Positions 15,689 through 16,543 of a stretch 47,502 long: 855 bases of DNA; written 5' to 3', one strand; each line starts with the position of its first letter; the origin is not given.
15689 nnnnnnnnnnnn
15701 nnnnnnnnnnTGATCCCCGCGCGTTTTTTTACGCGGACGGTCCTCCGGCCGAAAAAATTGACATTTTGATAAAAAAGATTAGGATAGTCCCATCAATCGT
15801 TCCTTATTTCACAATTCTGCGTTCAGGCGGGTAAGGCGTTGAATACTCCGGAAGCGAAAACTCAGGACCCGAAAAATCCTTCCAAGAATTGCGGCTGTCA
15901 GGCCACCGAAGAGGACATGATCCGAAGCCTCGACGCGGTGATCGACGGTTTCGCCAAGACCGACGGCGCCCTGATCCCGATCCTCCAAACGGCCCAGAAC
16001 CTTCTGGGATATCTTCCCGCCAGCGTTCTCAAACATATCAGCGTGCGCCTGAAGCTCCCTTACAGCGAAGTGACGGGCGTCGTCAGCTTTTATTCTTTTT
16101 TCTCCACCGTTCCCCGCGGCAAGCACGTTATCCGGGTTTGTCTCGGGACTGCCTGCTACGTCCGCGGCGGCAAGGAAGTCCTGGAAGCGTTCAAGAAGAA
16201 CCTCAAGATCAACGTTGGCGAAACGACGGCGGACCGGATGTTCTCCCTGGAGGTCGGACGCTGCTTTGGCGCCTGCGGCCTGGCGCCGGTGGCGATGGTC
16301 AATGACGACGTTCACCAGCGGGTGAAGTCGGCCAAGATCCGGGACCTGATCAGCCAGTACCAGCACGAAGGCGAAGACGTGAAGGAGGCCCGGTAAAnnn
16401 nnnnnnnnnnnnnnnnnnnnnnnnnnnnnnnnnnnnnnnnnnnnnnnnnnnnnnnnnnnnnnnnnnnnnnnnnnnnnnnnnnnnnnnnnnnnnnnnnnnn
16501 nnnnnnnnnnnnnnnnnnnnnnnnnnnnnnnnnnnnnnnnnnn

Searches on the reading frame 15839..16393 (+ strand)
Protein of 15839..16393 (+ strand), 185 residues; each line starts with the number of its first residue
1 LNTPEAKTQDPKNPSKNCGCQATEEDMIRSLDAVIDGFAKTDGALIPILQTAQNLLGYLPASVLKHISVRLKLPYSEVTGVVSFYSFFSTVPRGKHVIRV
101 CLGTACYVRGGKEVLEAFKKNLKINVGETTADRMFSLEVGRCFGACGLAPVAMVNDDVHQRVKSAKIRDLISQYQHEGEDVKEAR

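Call 4: search_protein_families(library=pfam, proteins=[window:15839-16393:+])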
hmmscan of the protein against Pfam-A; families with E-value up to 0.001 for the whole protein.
window:15839-16393:+ (185 aa): 1 family
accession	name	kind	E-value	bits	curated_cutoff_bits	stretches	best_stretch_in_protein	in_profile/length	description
PF01257.25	2Fe-2S_thioredx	-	5.7e-49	166.1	24.8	1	32-175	2-145/145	Thioredoxin-like [2Fe-2S] ferredoxin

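Call 48: search_protein_families(library=ncbifam, proteins=[window:15839-16393:+], max_evalue=1e-10)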
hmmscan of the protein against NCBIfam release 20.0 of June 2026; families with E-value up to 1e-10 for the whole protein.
window:15839-16393:+ (185 aa): 9 families
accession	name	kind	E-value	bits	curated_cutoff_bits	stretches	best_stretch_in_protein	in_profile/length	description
NF005747.0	PRK07571.1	equivalog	5.3e-46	156.4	224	1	13-177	7-171/173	bidirectional hydrogenase complex protein HoxE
NF004638.0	PRK05988.1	equivalog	6.3e-40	136.6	198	1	22-175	5-158/159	formate dehydrogenase subunit gamma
NF005722.0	PRK07539.1-2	equivalog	5.2e-39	133.8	141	1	26-175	8-157/157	NADH-quinone oxidoreductase subunit NuoE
TIGR01958.1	nuoE_fam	subfamily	1.8e-37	128.8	142.4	1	40-175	11-148/148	NADH-quinone oxidoreductase subunit NuoE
NF005725.0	PRK07539.1-5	equivalog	3.2e-35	121.4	220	1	40-176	36-173/174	NADH-quinone oxidoreductase subunit NuoE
NF005721.0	PRK07539.1-1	equivalog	2.2e-30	105.9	308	1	17-181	20-183/292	NADH-quinone oxidoreductase subunit NuoE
NF005723.0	PRK07539.1-3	equivalog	3.1e-26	92.1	226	1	41-173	22-155/158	NADH-quinone oxidoreductase subunit NuoE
NF005724.0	PRK07539.1-4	equivalog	2e-22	80.2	280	1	40-176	37-174/240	NADH-quinone oxidoreductase subunit NuoE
NF009040.0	PRK12373.1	equivalog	2.4e-19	70.3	514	1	41-176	35-171/400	NADH-quinone oxidoreductase subunit E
